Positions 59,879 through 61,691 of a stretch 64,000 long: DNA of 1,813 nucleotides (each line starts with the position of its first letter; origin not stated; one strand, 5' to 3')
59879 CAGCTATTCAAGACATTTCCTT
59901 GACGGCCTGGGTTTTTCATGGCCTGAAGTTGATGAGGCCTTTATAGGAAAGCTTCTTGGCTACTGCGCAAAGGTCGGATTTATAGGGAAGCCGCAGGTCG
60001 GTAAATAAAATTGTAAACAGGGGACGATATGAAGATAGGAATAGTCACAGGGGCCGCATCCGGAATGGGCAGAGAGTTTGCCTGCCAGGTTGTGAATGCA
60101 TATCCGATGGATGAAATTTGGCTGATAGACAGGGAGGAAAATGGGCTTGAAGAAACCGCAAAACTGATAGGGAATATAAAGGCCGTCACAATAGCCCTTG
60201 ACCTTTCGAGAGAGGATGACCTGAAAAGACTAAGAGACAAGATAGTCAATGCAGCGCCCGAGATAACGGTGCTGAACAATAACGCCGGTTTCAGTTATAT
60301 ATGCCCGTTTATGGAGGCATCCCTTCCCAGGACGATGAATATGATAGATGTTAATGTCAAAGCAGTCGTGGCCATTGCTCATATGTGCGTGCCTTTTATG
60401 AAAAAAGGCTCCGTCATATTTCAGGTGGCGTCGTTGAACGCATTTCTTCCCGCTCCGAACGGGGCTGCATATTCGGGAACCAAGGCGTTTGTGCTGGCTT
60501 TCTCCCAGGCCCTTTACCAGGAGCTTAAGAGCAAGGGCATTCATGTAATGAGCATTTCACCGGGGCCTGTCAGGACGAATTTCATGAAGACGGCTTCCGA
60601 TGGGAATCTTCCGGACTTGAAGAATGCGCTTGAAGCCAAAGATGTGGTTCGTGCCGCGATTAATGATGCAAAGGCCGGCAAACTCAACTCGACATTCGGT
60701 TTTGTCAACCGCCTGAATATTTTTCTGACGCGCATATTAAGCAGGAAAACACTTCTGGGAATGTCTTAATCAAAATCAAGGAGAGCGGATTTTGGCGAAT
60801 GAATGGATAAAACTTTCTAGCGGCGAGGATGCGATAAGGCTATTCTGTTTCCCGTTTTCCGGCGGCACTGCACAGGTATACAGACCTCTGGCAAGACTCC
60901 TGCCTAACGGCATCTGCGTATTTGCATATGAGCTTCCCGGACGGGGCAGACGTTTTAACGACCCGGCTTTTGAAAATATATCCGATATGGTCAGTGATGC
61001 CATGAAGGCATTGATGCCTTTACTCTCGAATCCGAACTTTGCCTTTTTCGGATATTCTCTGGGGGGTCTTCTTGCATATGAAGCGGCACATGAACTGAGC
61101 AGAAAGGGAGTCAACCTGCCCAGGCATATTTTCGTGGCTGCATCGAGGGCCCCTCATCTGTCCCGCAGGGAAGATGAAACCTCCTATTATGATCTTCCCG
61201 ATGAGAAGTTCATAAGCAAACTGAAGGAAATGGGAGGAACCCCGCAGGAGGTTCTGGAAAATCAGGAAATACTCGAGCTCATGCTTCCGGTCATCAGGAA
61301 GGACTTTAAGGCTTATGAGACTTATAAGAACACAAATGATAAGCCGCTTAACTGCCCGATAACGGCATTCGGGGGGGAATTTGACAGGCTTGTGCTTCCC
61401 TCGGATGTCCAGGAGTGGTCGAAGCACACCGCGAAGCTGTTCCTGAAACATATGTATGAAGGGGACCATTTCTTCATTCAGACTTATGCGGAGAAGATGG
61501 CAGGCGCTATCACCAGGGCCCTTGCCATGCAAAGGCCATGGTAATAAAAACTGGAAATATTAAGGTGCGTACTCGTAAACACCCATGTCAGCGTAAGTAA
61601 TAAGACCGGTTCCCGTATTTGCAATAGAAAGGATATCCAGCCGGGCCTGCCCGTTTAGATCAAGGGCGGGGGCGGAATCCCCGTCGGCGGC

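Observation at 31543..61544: About 30-kb NRPS cluster predicted to make an N-acylated hexapeptide with a D-D-D core, released reductively as an aldehyde or alcohol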

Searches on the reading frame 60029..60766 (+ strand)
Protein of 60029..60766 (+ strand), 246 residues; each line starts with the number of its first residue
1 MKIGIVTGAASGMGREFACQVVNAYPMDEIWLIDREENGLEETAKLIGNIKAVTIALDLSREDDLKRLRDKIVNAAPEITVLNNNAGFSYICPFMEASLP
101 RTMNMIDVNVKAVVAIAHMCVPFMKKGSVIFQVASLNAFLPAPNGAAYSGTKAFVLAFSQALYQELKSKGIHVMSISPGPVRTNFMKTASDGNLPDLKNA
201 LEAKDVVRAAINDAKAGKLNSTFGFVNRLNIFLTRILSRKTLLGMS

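Call 3: search_protein_families(library=pfam, proteins=[window:60029-60766:+], max_evalue=0.001)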
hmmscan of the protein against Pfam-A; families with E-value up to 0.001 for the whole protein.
window:60029-60766:+ (246 aa): 3 families
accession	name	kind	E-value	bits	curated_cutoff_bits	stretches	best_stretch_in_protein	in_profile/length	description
PF00106.31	adh_short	-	2.3e-38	132.1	26.6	1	3-191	2-192/195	short chain dehydrogenase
PF13561.12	adh_short_C2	-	8.4e-28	98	27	1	8-209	1-202/236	Enoyl-(Acyl carrier protein) reductase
PF08659.16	KR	-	2.4e-08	34.5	22.6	1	5-182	4-179/180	KR domain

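Call 9: find_encoding_contigs(protein=window:60029-60766:+, flank=10000, max_places=6)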
Protein window:60029-60766:+ (246 aa): no gene with exactly this product is on record in the collection.

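Call 30: search_protein_families(library=ncbifam, proteins=[window:60029-60766:+], max_evalue=0.00001)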
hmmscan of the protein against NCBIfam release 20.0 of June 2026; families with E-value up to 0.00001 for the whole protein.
window:60029-60766:+ (246 aa): 199 families (the best 25 are shown)
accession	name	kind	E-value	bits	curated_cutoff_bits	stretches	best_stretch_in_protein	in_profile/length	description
NF006123.0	PRK08267.1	equivalog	5.1e-35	121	261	1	5-216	6-222/261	SDR family oxidoreductase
NF005559.1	PRK07231.1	subfamily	6e-32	111.1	215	1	2-191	5-196/249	glucose 1-dehydrogenase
NF040690.1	mycolate_SDR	equivalog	5.2e-30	104.7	380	1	4-189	11-197/265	mycolate reductase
NF004514.1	PRK05855.1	equivalog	6.9e-30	104.2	455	1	2-190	314-505/578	SDR family oxidoreductase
NF005878.0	PRK07825.1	subfamily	2.8e-29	102.3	287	1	5-218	13-225/278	short chain dehydrogenase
NF004196.0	PRK05650.1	equivalog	1.2e-28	100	297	1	5-201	6-203/272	SDR family oxidoreductase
NF005067.0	PRK06484.1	equivalog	1.5e-28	99.7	713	1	2-197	10-207/524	short chain dehydrogenase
NF005672.0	PRK07454.1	equivalog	1.5e-28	99.6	234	1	2-204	7-211/241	SDR family oxidoreductase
NF004825.0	PRK06181.1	equivalog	9.5e-27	93.9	215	1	2-194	7-201/268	SDR family oxidoreductase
NF009466.0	PRK12826.1-2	subfamily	1.5e-26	93.4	222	1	4-205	6-211/248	3-oxoacyl-ACP reductase FabG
NF004824.0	PRK06180.1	subfamily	1.9e-26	92.9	298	1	2-188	5-190/279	oxidoreductase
NF005594.0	PRK07326.1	equivalog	4e-26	92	271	1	2-190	7-195/237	SDR family oxidoreductase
NF004823.0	PRK06179.1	subfamily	5.5e-26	91.6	310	1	2-211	6-208/271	oxidoreductase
NF004284.0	PRK05693.1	equivalog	2.3e-25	89.7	326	1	1-191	1-186/274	SDR family oxidoreductase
NF004826.0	PRK06182.1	subfamily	2.3e-25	89.4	305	1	2-192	5-191/274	oxidoreductase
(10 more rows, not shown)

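Call 42: find_homologous_proteins(query=window:60029-60766:+, max_evalue=1e-30)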
Query window:60029-60766:+ (246 aa): 293 proteins with E <= 1e-30 among 1436 candidates; the best 120 are listed.
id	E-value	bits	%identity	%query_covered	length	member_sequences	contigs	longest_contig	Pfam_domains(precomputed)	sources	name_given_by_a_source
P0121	2.3e-144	497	93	100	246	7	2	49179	PF08659.17,PF13561.13,PF00106.32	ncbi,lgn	-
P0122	3.0e-134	464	85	100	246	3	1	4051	PF08659.17,PF13561.13,PF00106.32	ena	-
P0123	4.1e-133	460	85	100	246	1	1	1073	PF08659.17,PF13561.13,PF00106.32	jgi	jgi:hypothetical protein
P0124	3.5e-78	280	55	100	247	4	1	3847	PF08659.17,PF13561.13,PF00106.32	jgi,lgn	-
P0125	1.6e-76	275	52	100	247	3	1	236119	PF08659.17,PF13561.13,PF00106.32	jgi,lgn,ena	-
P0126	1.4e-75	272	52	94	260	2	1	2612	PF08659.17,PF13561.13,PF00106.32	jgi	jgi:short-subunit dehydrogenase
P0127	1.5e-73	265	53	99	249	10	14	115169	PF08659.17,PF13561.13,PF00106.32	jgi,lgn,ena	jgi:hypothetical protein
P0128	1.7e-73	265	50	100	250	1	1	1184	PF08659.17,PF13561.13,PF00106.32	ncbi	-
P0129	8.5e-60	220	45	98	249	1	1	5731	PF08659.17,PF13561.13,PF00106.32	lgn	-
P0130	1.4e-57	213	53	77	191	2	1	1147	PF13561.13,PF00106.32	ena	-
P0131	3.4e-50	189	41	100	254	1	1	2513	PF08659.17,PF13561.13,PF00106.32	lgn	-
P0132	7.2e-50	188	42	98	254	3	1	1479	PF13561.13,PF00106.32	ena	-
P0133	1.5e-47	180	41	99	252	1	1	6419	PF13561.13,PF00106.32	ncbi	-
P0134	1.4e-46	177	40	100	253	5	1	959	PF13561.13,PF00106.32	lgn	-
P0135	1.7e-46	177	40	100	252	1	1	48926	PF13561.13,PF00106.32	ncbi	-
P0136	3.3e-46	176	40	99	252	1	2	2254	PF13561.13,PF00106.32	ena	-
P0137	8.0e-46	174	44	96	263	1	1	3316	PF08659.17,PF13561.13,PF00106.32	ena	-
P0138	2.1e-45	173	40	99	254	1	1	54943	PF13561.13,PF00106.32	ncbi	-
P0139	3.6e-45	172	41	99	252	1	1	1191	PF13561.13,PF00106.32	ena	-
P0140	1.1e-44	171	40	99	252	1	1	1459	PF13561.13,PF00106.32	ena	-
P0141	1.5e-44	170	40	100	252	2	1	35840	PF13561.13,PF00106.32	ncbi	-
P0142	1.5e-44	170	41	100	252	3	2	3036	PF13561.13,PF00106.32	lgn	-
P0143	3.8e-44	169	41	98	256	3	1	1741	PF13561.13,PF00106.32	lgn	-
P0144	3.8e-44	169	40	99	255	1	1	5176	PF13561.13,PF00106.32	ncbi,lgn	-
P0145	4.9e-44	169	39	99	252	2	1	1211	PF13561.13,PF00106.32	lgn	-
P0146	5.0e-44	169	39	100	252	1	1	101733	PF13561.13,PF00106.32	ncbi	-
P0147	1.2e-43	167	39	99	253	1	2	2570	PF08659.17,PF13561.13,PF00106.32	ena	-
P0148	1.8e-43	167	38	99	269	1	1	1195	PF08659.17,PF13561.13,PF00106.32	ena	-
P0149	2.0e-43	167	39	99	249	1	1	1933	PF13561.13,PF00106.32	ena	-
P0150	3.1e-43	166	39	100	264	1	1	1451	PF13561.13,PF00106.32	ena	-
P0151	6.5e-43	165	39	99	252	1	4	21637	PF08659.17,PF13561.13,PF00106.32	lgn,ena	-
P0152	7.8e-43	165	38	99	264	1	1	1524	PF08659.17,PF13561.13,PF00106.32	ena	-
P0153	9.3e-43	164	38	100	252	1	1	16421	PF13561.13,PF00106.32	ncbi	-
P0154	9.8e-43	164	39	99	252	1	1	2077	PF08659.17,PF13561.13,PF00106.32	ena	-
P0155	1.1e-42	164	38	99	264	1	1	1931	PF08659.17,PF13561.13,PF00106.32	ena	-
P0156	1.1e-42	164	40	99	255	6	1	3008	PF13561.13,PF00106.32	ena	-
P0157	1.3e-42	164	42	98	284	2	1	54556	PF08659.17,PF13561.13,PF00106.32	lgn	-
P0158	1.8e-42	163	39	100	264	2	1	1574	PF08659.17,PF13561.13,PF00106.32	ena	-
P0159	2.2e-42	163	38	99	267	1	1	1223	PF13561.13,PF00106.32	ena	-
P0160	2.7e-42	163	40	99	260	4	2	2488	PF13561.13,PF00106.32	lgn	-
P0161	2.9e-42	163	38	99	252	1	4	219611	PF08659.17,PF13561.13,PF00106.32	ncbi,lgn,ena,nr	ncbi:MAG: SDR family NAD(P)-dependent oxidoreductase [Clostridia bacterium]|nr:SDR family NAD(P)-dep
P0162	3.2e-42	163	38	99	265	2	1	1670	PF08659.17,PF13561.13,PF00106.32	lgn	-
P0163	3.5e-42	162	38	99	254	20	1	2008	PF13561.13,PF00106.32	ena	-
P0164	5.6e-42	162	38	99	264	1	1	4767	PF08659.17,PF13561.13,PF00106.32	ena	-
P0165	5.7e-42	162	38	100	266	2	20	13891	PF13561.13,PF00106.32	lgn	-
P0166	6.1e-42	162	38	99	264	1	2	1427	PF08659.17,PF13561.13,PF00106.32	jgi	-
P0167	7.2e-42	161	41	96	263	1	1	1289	PF08659.17,PF13561.13,PF00106.32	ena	-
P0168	7.8e-42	161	40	99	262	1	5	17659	PF13561.13,PF00106.32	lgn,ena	-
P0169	8.4e-42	161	38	99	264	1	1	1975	PF08659.17,PF13561.13,PF00106.32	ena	-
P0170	8.7e-42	161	38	99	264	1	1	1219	PF08659.17,PF13561.13,PF00106.32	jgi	-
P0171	1.0e-41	161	39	99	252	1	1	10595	PF08659.17,PF13561.13,PF00106.32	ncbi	-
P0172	1.2e-41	161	39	99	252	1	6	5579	PF13561.13,PF00106.32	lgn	-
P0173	1.5e-41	160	38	99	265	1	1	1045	PF08659.17,PF13561.13,PF00106.32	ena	-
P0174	2.0e-41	160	40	96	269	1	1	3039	PF08659.17,PF13561.13,PF00106.32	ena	-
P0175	2.2e-41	160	37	99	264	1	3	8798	PF08659.17,PF13561.13,PF00106.32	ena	-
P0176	2.7e-41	160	39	100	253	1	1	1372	PF13561.13,PF00106.32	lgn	-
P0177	3.4e-41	159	38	99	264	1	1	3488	PF08659.17,PF13561.13,PF00106.32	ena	-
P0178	3.5e-41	159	39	96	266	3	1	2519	PF08659.17,PF13561.13,PF00106.32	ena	-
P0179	4.0e-41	159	38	99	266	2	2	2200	PF08659.17,PF13561.13,PF00106.32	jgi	-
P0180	4.7e-41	159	38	99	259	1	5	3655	PF08659.17,PF13561.13,PF00106.32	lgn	-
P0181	5.0e-41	159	37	99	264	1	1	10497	PF08659.17,PF13561.13,PF00106.32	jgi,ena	-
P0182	5.0e-41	159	37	99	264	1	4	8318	PF08659.17,PF13561.13,PF00106.32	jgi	-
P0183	5.0e-41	159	37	99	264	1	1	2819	PF08659.17,PF13561.13,PF00106.32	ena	-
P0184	5.4e-41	159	39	99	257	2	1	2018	PF08659.17,PF13561.13,PF00106.32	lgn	-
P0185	5.5e-41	159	36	99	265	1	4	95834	PF08659.17,PF13561.13,PF00106.32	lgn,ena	-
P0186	6.8e-41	158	37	99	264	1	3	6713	PF08659.17,PF13561.13,PF00106.32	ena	-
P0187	8.2e-41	158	39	99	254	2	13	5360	PF13561.13,PF00106.32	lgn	-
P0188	8.7e-41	158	41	100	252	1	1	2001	PF08659.17,PF13561.13,PF00106.32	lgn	-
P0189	9.5e-41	158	39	99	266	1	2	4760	PF08659.17,PF13561.13,PF00106.32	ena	-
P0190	9.7e-41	158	39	99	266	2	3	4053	PF08659.17,PF13561.13,PF00106.32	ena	-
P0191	1.1e-40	158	37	96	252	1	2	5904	PF08659.17,PF13561.13,PF23441.1,PF00106.32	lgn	-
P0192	1.1e-40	158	39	96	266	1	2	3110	PF08659.17,PF13561.13,PF00106.32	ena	-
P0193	1.3e-40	157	37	99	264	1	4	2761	PF08659.17,PF13561.13,PF00106.32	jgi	-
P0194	1.4e-40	157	37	99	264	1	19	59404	PF08659.17,PF13561.13,PF00106.32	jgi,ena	-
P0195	1.7e-40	157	37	99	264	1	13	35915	PF08659.17,PF13561.13,PF00106.32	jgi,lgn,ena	-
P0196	2.2e-40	157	36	100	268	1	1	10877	PF08659.17,PF13561.13,PF00106.32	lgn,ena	-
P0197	2.3e-40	157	37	99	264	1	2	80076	PF08659.17,PF13561.13,PF00106.32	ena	-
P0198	2.4e-40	157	37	98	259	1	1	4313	PF08659.17,PF13561.13,PF00106.32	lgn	-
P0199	2.7e-40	156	39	99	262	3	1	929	PF13561.13,PF00106.32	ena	-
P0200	2.8e-40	156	38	99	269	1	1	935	PF08659.17,PF13561.13,PF00106.32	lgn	-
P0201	3.0e-40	156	37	99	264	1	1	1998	PF08659.17,PF13561.13,PF00106.32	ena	-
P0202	3.1e-40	156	36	100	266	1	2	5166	PF08659.17,PF13561.13,PF00106.32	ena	-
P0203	3.9e-40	156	38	99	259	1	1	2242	PF08659.17,PF13561.13,PF00106.32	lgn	-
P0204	4.0e-40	156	39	96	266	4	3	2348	PF08659.17,PF13561.13,PF00106.32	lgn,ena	-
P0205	5.4e-40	155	37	96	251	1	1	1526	PF08659.17,PF13561.13,PF00106.32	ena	-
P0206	5.4e-40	155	37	100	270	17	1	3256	PF08659.17,PF13561.13,PF00106.32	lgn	-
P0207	5.7e-40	155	39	99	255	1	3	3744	PF08659.17,PF13561.13,PF00106.32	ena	-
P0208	6.5e-40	155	38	99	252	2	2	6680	PF13561.13,PF00106.32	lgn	-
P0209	8.9e-40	155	40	100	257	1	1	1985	PF08659.17,PF13561.13,PF00106.32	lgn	-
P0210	8.9e-40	155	38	99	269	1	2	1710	PF08659.17,PF13561.13,PF00106.32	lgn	-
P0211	1.0e-39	154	39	96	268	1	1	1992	PF08659.17,PF13561.13,PF00106.32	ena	-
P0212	1.1e-39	154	38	99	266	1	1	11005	PF08659.17,PF13561.13,PF00106.32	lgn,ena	-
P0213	1.2e-39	154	39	99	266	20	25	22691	PF08659.17,PF13561.13,PF00106.32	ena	-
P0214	1.6e-39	154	38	96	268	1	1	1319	PF08659.17,PF13561.13,PF00106.32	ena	-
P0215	1.8e-39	154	38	96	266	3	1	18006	PF08659.17,PF13561.13,PF00106.32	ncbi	-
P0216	2.0e-39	153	38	99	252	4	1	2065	PF08659.17,PF13561.13,PF00106.32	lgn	-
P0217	2.0e-39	153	40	96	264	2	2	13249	PF08659.17,PF13561.13,PF00106.32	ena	-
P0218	2.0e-39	153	39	96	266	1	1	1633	PF13561.13,PF00106.32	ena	-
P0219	2.1e-39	153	36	99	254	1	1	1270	PF13561.13,PF00106.32,PF03435.25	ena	-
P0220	2.7e-39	153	38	99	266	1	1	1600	PF13561.13,PF00106.32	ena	-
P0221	3.1e-39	153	37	100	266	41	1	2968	PF08659.17,PF13561.13,PF00106.32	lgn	-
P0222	3.2e-39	153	39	99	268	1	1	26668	PF08659.17,PF13561.13,PF00106.32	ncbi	-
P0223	3.7e-39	153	37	100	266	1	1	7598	PF13561.13,PF00106.32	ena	-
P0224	3.8e-39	153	40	100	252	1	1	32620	PF13561.13,PF00106.32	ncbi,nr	ncbi:MAG: SDR family NAD(P)-dependent oxidoreductase [Erysipelotrichia bacterium]|nr:SDR family NAD(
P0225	3.9e-39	153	38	99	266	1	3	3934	PF08659.17,PF13561.13,PF00106.32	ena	-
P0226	4.0e-39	153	37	96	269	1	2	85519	PF13561.13,PF00106.32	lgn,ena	-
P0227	4.1e-39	152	37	100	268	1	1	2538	PF08659.17,PF13561.13,PF00106.32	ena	-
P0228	4.3e-39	152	38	100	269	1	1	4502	PF08659.17,PF13561.13,PF00106.32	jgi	-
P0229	5.0e-39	152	38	96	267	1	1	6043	PF08659.17,PF13561.13,PF00106.32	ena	-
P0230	5.0e-39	152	37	100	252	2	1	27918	PF08659.17,PF13561.13,PF00106.32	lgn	-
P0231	5.1e-39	152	39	96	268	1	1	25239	PF08659.17,PF13561.13,PF00106.32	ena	-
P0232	5.4e-39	152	38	99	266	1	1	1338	PF08659.17,PF13561.13,PF00106.32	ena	-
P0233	5.4e-39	152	38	99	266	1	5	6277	PF08659.17,PF13561.13,PF00106.32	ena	-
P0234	6.5e-39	152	39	96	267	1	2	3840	PF08659.17,PF13561.13,PF00106.32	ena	-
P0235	7.3e-39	152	38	99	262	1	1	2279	PF13561.13,PF00106.32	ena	-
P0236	7.4e-39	152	39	99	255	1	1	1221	PF13561.13,PF00106.32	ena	-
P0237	7.7e-39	152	36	98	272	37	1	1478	PF08659.17,PF13561.13,PF00106.32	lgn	-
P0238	7.7e-39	152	38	99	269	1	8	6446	PF08659.17,PF13561.13,PF00106.32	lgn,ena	-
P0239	8.0e-39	152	39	96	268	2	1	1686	PF08659.17,PF13561.13,PF00106.32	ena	-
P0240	9.4e-39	151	36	100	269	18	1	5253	PF13561.13,PF00106.32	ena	-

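Call 43: find_encoding_contigs(protein=P0121, flank=10000, max_places=3)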
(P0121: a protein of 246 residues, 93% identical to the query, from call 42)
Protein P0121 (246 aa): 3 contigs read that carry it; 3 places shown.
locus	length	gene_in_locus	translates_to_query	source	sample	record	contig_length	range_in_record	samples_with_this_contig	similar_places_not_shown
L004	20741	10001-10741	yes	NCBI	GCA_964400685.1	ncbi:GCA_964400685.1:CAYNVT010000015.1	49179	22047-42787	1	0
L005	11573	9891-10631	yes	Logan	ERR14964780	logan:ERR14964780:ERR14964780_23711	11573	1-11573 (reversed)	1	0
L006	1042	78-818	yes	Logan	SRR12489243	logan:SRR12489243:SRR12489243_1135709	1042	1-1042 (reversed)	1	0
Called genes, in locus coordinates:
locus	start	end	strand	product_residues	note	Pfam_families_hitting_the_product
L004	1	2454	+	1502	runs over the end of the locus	PF00668:Condensation, PF00501:AMP-binding, PF13193:AMP-binding_C, PF00550:PP-binding, PF00668:Condensation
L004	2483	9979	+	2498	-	PF00668:Condensation, PF00501:AMP-binding, PF13193:AMP-binding_C, PF00550:PP-binding, PF00668:Condensation, PF00501:AMP-binding, PF13193:AMP-binding_C, PF00550:PP-binding, +4 more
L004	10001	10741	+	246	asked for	PF00106:adh_short, PF08659:KR (weak), PF13561:adh_short_C2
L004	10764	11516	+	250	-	PF00975:Thioesterase, PF00561:Abhydrolase_1 (faint), PF12697:Abhydrolase_6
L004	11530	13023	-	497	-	PF17963:Big_9, PF17892:Cadherin_5 (weak)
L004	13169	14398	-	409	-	PF01590:GAF, PF13185:GAF_2 (weak), PF13426:PAS_9 (faint), PF00989:PAS (weak), PF08448:PAS_4 (faint), PF08447:PAS_3 (weak), PF00989:PAS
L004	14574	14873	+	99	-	PF01381:HTH_3, PF15943:YdaS_toxin (faint)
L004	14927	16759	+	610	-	-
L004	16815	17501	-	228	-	PF02965:Met_synt_B12 (faint)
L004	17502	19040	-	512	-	PF00111:Fer2 (weak), PF17651:Raco_middle, PF14574:RACo_C_ter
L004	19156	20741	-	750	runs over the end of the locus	-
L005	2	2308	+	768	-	?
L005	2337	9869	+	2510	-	PF00668:Condensation, PF00501:AMP-binding, PF13193:AMP-binding_C, PF00550:PP-binding, PF00668:Condensation, PF00501:AMP-binding, PF13193:AMP-binding_C, PF00550:PP-binding, +4 more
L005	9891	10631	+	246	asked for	PF00106:adh_short, PF08659:KR (weak), PF13561:adh_short_C2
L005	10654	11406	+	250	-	PF00975:Thioesterase, PF00561:Abhydrolase_1 (faint), PF12697:Abhydrolase_6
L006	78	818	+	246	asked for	PF00106:adh_short, PF08659:KR (weak), PF13561:adh_short_C2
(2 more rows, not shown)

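Call 44: find_encoding_contigs(protein=P0125, flank=10000, max_places=2)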
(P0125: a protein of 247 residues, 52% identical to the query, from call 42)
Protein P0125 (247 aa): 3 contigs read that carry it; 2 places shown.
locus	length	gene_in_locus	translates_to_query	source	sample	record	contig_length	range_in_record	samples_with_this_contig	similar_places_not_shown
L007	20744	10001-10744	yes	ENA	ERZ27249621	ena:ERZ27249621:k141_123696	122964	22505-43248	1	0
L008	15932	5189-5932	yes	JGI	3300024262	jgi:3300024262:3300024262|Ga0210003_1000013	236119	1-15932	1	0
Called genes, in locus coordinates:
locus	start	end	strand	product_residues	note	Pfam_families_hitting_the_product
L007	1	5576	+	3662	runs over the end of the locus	PF00668:Condensation, PF00501:AMP-binding, PF13193:AMP-binding_C, PF00550:PP-binding, PF00668:Condensation, PF00501:AMP-binding, PF00550:PP-binding, PF13193:AMP-binding_C, +5 more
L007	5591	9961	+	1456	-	PF00668:Condensation, PF00501:AMP-binding, PF13193:AMP-binding_C, PF00550:PP-binding, PF01073:3Beta_HSD (weak), PF01370:Epimerase, PF07993:NAD_binding_4, PF16363:GDP_Man_Dehyd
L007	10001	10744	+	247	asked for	PF00106:adh_short, PF08659:KR, PF13561:adh_short_C2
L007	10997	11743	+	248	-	PF00975:Thioesterase, PF00561:Abhydrolase_1 (faint), PF12697:Abhydrolase_6, PF12146:Hydrolase_4 (faint)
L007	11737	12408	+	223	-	PF17837:4PPT_N, PF01648:ACPS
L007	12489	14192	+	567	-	PF00144:Beta-lactamase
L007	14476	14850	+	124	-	-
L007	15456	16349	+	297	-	PF01734:Patatin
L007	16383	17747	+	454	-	PF03841:SelA, PF00266:Aminotran_5 (weak)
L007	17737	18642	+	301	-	PF01734:Patatin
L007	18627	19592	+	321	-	PF00849:PseudoU_synth_2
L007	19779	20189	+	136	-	PF05258:DciA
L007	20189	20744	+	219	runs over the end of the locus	-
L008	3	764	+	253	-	?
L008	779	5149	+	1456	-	PF00668:Condensation, PF00501:AMP-binding, PF13193:AMP-binding_C, PF00550:PP-binding, PF01073:3Beta_HSD (weak), PF01370:Epimerase, PF07993:NAD_binding_4, PF16363:GDP_Man_Dehyd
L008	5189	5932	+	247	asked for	PF00106:adh_short, PF08659:KR, PF13561:adh_short_C2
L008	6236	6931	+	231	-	PF00561:Abhydrolase_1 (faint), PF00975:Thioesterase, PF12697:Abhydrolase_6, PF12146:Hydrolase_4 (faint)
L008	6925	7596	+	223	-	PF17837:4PPT_N, PF01648:ACPS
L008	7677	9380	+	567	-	PF00144:Beta-lactamase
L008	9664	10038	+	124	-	-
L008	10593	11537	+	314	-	PF01734:Patatin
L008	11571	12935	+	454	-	PF03841:SelA, PF00266:Aminotran_5 (weak)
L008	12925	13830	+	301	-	PF01734:Patatin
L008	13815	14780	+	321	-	PF00849:PseudoU_synth_2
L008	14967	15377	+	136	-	PF05258:DciA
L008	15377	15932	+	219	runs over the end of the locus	-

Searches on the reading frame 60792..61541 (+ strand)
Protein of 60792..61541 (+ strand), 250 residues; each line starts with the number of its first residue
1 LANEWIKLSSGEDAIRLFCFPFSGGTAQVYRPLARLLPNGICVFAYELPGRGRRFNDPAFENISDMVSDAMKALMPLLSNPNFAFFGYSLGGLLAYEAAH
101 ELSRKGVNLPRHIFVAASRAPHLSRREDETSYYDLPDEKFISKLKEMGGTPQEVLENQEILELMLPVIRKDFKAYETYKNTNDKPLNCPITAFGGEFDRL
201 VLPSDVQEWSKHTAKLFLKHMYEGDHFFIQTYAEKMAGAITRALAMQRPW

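Call 3: search_protein_families(library=pfam, proteins=[window:60792-61541:+], max_evalue=0.001)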
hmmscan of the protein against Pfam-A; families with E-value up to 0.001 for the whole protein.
window:60792-61541:+ (250 aa): 4 families
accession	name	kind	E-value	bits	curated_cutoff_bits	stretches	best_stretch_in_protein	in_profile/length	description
PF00975.26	Thioesterase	-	1.5e-43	150.1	26.4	1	16-240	2-222/226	Thioesterase domain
PF12697.13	Abhydrolase_6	-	4.2e-10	41.1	26.3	1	25-130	9-106/217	Alpha/beta hydrolase family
PF00561.26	Abhydrolase_1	-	1.5e-07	31.8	25.8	1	25-101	11-89/245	alpha/beta hydrolase fold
PF12146.15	Hydrolase_4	-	4.3e-05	23.4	27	1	33-104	23-99/239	Serine aminopeptidase, S33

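Call 8: find_encoding_contigs(protein=window:60792-61541:+, flank=10000, max_places=6)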
Protein window:60792-61541:+ (250 aa): no gene with exactly this product is on record in the collection.

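Call 30: search_protein_families(library=ncbifam, proteins=[window:60792-61541:+], max_evalue=0.00001)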
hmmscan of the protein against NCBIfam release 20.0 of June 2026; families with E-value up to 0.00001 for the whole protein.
window:60792-61541:+ (250 aa): 4 families
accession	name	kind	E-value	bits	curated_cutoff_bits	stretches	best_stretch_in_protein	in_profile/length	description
NF040607.1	mycolic_Pks13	equivalog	2.9e-08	31.6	2100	1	11-109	1419-1508/1680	polyketide synthase Pks13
TIGR03695.1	menH_SHCHC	equivalog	8.5e-07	28.7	208.55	1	25-104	13-94/252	2-succinyl-6-hydroxy-2,4-cyclohexadiene-1-carboxylate synthase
NF051488.1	bifunc_PcaDC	exception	4.7e-06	26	390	0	16-101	14-98/375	bifunctional 3-oxoadipate enol-lactonase/4-carboxymuconolactone decarboxylase PcaDC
TIGR01738.1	bioH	equivalog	6.7e-06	25.9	206.95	0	26-128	16-107/245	pimeloyl-ACP methyl ester esterase BioH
